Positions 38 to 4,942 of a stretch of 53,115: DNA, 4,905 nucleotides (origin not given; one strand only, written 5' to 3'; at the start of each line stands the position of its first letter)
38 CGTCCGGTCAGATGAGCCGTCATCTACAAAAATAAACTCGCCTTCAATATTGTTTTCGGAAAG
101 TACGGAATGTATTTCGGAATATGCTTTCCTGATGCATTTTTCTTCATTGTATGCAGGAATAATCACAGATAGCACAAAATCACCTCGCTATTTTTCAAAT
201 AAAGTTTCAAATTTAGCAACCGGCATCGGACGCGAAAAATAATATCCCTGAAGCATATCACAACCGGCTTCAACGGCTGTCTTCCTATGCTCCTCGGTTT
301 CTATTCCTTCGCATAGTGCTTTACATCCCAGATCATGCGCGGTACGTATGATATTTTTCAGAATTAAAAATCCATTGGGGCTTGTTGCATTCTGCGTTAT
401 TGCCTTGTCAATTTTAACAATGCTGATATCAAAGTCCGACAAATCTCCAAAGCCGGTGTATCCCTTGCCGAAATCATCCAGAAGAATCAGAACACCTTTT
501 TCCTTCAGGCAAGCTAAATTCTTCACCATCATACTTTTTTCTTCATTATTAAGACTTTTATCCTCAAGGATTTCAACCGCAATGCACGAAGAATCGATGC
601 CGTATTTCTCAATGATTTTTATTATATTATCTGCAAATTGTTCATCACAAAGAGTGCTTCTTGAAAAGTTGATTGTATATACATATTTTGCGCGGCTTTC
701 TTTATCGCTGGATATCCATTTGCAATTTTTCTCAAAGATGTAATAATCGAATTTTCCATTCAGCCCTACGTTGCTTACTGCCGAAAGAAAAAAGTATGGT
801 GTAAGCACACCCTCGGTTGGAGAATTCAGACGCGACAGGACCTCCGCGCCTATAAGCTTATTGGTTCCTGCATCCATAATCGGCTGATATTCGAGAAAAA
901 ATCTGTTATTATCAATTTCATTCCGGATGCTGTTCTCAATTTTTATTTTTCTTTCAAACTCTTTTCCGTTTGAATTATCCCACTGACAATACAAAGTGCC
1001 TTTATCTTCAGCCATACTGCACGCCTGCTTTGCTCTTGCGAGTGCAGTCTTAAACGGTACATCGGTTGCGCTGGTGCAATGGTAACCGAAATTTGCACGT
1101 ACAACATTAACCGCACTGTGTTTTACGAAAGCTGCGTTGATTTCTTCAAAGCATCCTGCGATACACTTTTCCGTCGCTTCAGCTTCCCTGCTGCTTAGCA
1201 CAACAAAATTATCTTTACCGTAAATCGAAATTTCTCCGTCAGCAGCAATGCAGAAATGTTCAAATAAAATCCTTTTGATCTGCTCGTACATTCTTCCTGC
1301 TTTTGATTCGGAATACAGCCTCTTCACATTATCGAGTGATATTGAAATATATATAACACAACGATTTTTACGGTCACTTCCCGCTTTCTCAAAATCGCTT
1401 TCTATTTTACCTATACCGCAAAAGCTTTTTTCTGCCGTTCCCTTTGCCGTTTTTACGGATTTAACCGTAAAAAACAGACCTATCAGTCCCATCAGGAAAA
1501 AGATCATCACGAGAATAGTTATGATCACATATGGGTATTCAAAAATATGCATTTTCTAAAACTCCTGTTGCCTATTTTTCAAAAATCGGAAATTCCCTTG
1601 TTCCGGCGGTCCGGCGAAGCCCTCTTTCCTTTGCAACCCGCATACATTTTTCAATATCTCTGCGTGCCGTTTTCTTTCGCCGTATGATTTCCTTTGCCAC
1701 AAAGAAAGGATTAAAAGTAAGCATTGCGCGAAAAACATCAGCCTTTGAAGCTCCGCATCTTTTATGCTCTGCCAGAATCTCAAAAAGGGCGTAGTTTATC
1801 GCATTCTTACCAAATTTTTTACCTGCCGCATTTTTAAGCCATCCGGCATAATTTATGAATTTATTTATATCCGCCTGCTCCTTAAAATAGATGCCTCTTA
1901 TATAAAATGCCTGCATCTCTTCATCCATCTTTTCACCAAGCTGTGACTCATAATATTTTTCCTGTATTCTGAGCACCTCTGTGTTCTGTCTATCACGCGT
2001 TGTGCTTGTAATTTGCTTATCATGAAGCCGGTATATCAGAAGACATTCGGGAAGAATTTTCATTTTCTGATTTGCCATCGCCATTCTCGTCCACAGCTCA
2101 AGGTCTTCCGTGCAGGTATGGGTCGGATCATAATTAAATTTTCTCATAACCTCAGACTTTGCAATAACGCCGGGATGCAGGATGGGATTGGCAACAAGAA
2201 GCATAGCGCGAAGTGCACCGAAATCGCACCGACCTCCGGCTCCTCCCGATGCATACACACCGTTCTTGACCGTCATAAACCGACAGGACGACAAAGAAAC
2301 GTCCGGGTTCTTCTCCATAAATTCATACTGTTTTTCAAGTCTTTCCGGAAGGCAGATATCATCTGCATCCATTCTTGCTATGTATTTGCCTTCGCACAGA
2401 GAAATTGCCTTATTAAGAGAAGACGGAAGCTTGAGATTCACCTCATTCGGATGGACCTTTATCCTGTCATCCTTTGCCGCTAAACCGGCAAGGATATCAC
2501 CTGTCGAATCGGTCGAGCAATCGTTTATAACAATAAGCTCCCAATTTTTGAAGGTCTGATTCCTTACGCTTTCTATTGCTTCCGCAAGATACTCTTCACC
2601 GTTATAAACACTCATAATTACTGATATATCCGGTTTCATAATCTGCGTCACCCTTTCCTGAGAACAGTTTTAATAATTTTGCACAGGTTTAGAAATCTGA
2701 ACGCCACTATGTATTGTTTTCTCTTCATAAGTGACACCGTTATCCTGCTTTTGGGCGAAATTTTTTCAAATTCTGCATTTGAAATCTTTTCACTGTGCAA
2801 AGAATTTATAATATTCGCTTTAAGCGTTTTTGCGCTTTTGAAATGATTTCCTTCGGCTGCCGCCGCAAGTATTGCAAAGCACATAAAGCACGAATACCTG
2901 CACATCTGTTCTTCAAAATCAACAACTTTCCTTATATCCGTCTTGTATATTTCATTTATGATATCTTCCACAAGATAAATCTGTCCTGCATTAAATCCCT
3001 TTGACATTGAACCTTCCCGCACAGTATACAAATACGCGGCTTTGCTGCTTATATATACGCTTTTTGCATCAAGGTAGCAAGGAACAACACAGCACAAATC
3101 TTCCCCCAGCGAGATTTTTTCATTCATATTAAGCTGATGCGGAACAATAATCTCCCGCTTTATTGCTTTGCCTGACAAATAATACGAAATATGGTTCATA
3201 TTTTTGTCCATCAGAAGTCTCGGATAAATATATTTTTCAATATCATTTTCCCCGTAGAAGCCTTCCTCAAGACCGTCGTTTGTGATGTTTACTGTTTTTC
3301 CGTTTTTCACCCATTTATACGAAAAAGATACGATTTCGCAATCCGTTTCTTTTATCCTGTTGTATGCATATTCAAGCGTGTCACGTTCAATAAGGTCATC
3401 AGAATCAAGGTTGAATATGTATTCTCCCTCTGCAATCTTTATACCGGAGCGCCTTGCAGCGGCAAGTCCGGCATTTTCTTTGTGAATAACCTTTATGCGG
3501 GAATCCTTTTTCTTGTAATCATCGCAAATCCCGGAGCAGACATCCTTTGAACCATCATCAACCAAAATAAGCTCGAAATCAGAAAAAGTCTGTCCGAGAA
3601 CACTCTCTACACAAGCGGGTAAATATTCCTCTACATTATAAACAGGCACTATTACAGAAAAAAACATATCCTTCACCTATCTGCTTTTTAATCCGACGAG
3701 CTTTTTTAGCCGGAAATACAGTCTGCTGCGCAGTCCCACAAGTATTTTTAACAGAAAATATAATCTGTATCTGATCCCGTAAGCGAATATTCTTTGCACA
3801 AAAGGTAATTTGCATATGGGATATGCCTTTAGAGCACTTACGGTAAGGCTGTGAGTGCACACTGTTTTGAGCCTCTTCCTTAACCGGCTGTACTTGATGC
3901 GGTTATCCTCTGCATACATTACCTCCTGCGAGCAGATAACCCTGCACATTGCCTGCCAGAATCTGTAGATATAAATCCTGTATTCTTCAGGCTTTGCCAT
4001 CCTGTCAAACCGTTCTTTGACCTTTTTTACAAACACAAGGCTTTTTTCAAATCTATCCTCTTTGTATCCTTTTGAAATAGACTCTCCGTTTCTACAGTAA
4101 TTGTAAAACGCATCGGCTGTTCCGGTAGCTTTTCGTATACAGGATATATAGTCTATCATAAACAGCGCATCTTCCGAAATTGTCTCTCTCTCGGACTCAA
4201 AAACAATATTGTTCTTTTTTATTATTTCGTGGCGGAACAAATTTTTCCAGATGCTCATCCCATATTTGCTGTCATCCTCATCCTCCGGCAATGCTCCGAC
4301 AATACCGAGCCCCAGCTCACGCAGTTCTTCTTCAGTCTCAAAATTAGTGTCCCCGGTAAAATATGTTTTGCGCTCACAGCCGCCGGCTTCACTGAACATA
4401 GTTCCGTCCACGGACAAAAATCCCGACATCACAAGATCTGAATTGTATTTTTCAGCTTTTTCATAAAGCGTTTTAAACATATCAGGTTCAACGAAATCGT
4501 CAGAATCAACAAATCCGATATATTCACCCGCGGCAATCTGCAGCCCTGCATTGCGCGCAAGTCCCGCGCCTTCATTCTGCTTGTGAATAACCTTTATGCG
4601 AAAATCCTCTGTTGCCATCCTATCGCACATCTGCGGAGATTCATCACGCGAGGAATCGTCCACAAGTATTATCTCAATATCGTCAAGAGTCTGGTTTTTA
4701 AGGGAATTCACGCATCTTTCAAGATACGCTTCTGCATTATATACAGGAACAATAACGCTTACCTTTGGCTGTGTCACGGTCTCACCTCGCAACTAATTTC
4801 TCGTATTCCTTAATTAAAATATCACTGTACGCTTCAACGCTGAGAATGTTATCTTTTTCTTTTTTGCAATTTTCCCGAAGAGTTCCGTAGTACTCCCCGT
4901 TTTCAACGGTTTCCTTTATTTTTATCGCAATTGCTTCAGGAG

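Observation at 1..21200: Self-contained c-di-GMP circuit (writer, candidate reader, eraser) co-transcribed with a Wzx/Wzy glycan pathway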

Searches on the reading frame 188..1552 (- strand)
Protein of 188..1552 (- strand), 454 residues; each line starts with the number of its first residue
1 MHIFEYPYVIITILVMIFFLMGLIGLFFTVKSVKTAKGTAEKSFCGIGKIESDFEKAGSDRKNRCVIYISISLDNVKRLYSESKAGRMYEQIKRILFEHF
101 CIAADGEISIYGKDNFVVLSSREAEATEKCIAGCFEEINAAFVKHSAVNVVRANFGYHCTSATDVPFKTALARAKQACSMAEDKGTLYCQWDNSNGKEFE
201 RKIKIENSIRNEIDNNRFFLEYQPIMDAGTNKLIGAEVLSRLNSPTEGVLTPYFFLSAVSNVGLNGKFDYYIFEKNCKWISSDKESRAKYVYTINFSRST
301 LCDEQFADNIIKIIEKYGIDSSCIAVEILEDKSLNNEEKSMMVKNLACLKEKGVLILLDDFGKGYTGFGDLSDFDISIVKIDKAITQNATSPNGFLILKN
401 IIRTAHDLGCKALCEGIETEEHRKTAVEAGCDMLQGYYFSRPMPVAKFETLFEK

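Call 5: search_protein_families(library=pfam, proteins=[window:188-1552:-], max_evalue=0.01)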
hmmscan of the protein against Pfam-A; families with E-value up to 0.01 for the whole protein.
window:188-1552:- (454 aa): 1 family
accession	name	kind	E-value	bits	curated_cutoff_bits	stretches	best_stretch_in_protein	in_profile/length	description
PF00563.25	EAL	-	1.8e-57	194.9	31.3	1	207-442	2-236/236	EAL domain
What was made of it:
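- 188..1552 (-): c17: membrane-anchored c-di-GMP phosphodiesterase. It has one TM, an N-terminally truncated dead GGDEF (GKDNF), and an EAL domain with all catalytic motifs. Pfam EAL E = 1.8e-57, call 5.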

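Call 35: search_solved_structures(query=window:191-1552:-, max_evalue=1e-10, show_alignments=3)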
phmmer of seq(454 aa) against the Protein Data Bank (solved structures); distinct sequences matched with E-value up to 1e-10: 39.
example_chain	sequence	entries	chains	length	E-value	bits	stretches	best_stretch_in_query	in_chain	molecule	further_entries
4rnh_A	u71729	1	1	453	5.5e-38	134.2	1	60-452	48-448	Motility regulator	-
4rnf_A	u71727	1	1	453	1.4e-36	129.6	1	60-452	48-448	Motility regulator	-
4rni_A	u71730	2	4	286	5.2e-36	127.7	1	195-452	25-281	Motility regulator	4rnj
3sy8_A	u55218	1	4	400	1.2e-30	110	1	211-448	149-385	RocR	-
4q6j_A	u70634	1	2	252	4e-29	105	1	209-449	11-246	Lmo0131 protein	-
4hu3_A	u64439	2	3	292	1.8e-28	102.9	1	202-446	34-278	Oxygen sensor protein DosP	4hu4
5m3c_A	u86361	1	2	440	2.4e-28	102.5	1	172-452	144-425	Diguanylate cyclase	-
9clo_A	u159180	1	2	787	1.8e-27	99.6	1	201-446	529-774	Oxygen sensor protein DosP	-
9cmf_A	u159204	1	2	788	1.8e-27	99.6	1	201-446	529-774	Oxygen sensor protein DosP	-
9cdr_A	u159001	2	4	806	1.9e-27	99.5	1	201-446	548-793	Oxygen sensor protein DosP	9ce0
9bgv_A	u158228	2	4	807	1.9e-27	99.5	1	201-446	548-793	Oxygen sensor protein DosP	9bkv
2r6o_A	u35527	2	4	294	7.9e-27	97.4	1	201-453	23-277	Putative diguanylate cyclase/phosphodiesterase (GGDEF & EAL domains) | PUTATIVE DIGUANYLATE CYCLASE/PHOSPHODIESTERASE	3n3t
5yrp_A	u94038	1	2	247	1.3e-26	96.8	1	215-453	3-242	Sensory box/response regulator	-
6hq4_A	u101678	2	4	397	1.5e-26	96.6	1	201-451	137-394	EAL Enzyme Bd1971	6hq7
6hq5_A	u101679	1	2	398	1.5e-26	96.5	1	201-451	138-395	EAL Enzyme Bd1971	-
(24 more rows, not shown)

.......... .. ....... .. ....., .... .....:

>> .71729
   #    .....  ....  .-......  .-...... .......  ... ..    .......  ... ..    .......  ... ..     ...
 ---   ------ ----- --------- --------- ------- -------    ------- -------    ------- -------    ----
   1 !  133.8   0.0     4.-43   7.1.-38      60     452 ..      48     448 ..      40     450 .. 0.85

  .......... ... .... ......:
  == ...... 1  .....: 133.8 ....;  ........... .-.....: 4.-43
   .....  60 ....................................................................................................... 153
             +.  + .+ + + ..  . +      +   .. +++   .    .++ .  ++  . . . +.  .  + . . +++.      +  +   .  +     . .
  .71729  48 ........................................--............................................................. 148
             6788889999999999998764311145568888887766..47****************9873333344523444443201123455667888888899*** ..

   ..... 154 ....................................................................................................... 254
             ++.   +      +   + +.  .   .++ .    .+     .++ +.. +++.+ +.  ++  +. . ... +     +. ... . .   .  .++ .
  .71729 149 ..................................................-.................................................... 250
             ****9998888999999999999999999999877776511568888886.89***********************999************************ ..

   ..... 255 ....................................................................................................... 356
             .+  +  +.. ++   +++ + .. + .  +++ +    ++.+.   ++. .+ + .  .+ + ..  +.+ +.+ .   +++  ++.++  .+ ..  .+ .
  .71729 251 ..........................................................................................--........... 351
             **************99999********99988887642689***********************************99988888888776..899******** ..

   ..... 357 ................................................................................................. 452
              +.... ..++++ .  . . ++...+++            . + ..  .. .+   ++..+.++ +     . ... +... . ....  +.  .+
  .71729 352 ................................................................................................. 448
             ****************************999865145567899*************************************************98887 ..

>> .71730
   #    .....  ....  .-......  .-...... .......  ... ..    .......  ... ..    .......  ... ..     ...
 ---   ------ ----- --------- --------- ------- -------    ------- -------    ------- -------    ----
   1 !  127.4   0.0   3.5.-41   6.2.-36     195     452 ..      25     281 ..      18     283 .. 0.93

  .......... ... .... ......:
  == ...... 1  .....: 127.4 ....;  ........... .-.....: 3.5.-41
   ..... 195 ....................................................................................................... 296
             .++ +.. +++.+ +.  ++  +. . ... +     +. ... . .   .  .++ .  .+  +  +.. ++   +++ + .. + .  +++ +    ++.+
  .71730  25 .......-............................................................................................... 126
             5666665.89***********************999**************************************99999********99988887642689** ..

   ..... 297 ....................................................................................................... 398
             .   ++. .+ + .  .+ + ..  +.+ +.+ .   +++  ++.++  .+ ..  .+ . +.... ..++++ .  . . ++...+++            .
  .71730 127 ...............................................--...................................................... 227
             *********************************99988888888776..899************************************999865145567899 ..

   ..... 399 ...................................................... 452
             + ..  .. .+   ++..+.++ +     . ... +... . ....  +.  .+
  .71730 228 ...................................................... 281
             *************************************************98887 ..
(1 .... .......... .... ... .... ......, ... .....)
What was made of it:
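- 188..1552 (-): Alignment to MorA 4RNH, call 35.
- On Active EAL c-di-GMP phosphodiesterase (c17): Aligned to MorA 4RNH (call 35).
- Checked: Residues 60-452 align to the MorA GGDEF-EAL structure 4RNH, with GKDNF opposite GGDEF (call 35).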

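Call 44: search_protein_families(library=ncbifam, proteins=[window:188-1552:-], max_evalue=0.01)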
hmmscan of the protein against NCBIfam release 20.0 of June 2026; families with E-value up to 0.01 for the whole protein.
window:188-1552:- (454 aa): 15 families
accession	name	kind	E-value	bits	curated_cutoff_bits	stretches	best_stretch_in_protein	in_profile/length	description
NF053781.1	cdiGMPphdstlr2612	equivalog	7.2e-42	143.2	1600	1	111-453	919-1266/1268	Tlr1612 family c-di-GMP phosphodiesterase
NF052458.1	PhdiestGepA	equivalog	3.3e-41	141.4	1200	1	107-450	493-839/840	phosphodiesterase GepA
NF045675.1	PhdiestaseDibA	equivalog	5.9e-40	137.2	980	1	53-448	224-621/623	phosphodiesterase DibA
NF007474.0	PRK10060.1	equivalog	6.2e-39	133.7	782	1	59-452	260-654/663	cyclic di-GMP phosphodiesterase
NF008467.0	PRK11359.1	equivalog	3e-38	131.4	857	1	168-447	507-787/800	oxygen-sensing cyclic-di-GMP phosphodiesterase DosP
NF008807.1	PRK11829.1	equivalog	1.4e-32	112.7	733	1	152-450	362-660/670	biofilm formation regulator HmsP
NF007839.0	PRK10551.1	equivalog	1.1e-30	106.7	461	1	202-452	261-510/518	cyclic di-GMP phosphodiesterase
NF052596.1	RR_EAL_PvrR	equivalog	2.9e-28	98.6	580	1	203-452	140-389/398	response regulator cyclic di-GMP phosphodiesterase PvrR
NF045673.1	c-di-GMPRcptLapD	equivalog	1.4e-19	69.8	1020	1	153-444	360-646/647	cyclic di-GMP receptor LapD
NF007298.0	PRK09776.1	equivalog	1.4e-19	69.5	1135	1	114-447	765-1101/1111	diguanylate cyclase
NF052265.1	EAL_dom_RimA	equivalog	3.3e-19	69.1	430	1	216-443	15-234/248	S6 modification regulatory phosphodiesterase RimA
NF008617.0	PRK11596.1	equivalog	5.7e-13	48.7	190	1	221-452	33-252/255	cyclic-guanylate-specific phosphodiesterase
NF008281.1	PRK11059.1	equivalog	8.4e-13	47.5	663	1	211-445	403-632/633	RNase E specificity factor CsrD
NF051476.1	CDiGphdiTpdA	equivalog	1.4e-10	40.6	1000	1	216-440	358-568/570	cyclic di-GMP phosphodiesterase TpdA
NF051880.1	FlagAsmCDGMPTipF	equivalog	3.4e-07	29.4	600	1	198-400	142-343/421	flagella assembly cyclic-di-GMP phosphodiesterase TipF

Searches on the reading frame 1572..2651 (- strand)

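Call 5: search_protein_families(library=pfam, proteins=[window:1572-2651:-], max_evalue=0.01)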
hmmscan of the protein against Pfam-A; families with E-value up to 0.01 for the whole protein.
window:1572-2651:- (359 aa): 3 families
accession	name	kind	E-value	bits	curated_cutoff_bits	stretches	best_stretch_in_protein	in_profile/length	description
PF00535.33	Glycos_transf_2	-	1.8e-36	126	23.3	1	10-125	1-117/168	Glycosyl transferase family 2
PF10111.15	Glyco_tranf_2_2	-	1.3e-11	45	27.3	1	10-225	1-233/276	Glycosyltransferase like family 2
PF13641.12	Glyco_tranf_2_3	-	1.2e-09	39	27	1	7-215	1-218/230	Glycosyltransferase like family 2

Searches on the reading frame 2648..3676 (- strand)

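Call 5: search_protein_families(library=pfam, proteins=[window:2648-3676:-], max_evalue=0.01)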
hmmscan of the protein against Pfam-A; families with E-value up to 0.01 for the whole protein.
window:2648-3676:- (342 aa): 3 families
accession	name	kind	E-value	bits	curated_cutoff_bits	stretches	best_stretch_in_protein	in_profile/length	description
PF00535.33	Glycos_transf_2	-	1e-36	126.8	23.3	1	7-142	1-132/168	Glycosyl transferase family 2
PF10111.15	Glyco_tranf_2_2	-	4.3e-10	40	27.3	1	7-105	1-103/276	Glycosyltransferase like family 2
PF13641.12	Glyco_tranf_2_3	-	2.3e-09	38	27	1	6-133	3-132/230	Glycosyltransferase like family 2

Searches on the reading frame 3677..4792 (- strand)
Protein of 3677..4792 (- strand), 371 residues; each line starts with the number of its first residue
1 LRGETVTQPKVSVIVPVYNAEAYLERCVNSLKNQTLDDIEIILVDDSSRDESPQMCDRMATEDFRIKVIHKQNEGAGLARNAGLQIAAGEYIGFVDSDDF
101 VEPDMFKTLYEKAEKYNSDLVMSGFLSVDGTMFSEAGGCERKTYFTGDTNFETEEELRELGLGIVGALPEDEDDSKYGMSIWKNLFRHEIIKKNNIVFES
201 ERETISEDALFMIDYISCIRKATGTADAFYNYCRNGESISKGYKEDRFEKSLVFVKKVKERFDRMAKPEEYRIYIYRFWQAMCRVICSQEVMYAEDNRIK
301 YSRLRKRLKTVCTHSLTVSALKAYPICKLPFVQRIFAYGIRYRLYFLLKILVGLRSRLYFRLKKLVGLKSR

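Call 5: search_protein_families(library=pfam, proteins=[window:3677-4792:-], max_evalue=0.01)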
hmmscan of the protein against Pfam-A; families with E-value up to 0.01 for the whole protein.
window:3677-4792:- (371 aa): 4 families
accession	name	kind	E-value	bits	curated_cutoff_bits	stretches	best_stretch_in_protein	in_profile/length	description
PF00535.33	Glycos_transf_2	-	1.7e-39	135.9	23.3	1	12-130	1-120/168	Glycosyl transferase family 2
PF13641.12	Glyco_tranf_2_3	-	1.7e-10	41.7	27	1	9-110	1-108/230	Glycosyltransferase like family 2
PF10111.15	Glyco_tranf_2_2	-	4.5e-10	39.9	27.3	1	12-110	1-103/276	Glycosyltransferase like family 2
PF13704.12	Glyco_tranf_2_4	-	0.00011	23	27.5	1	19-101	2-84/98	Glycosyl transferase family 2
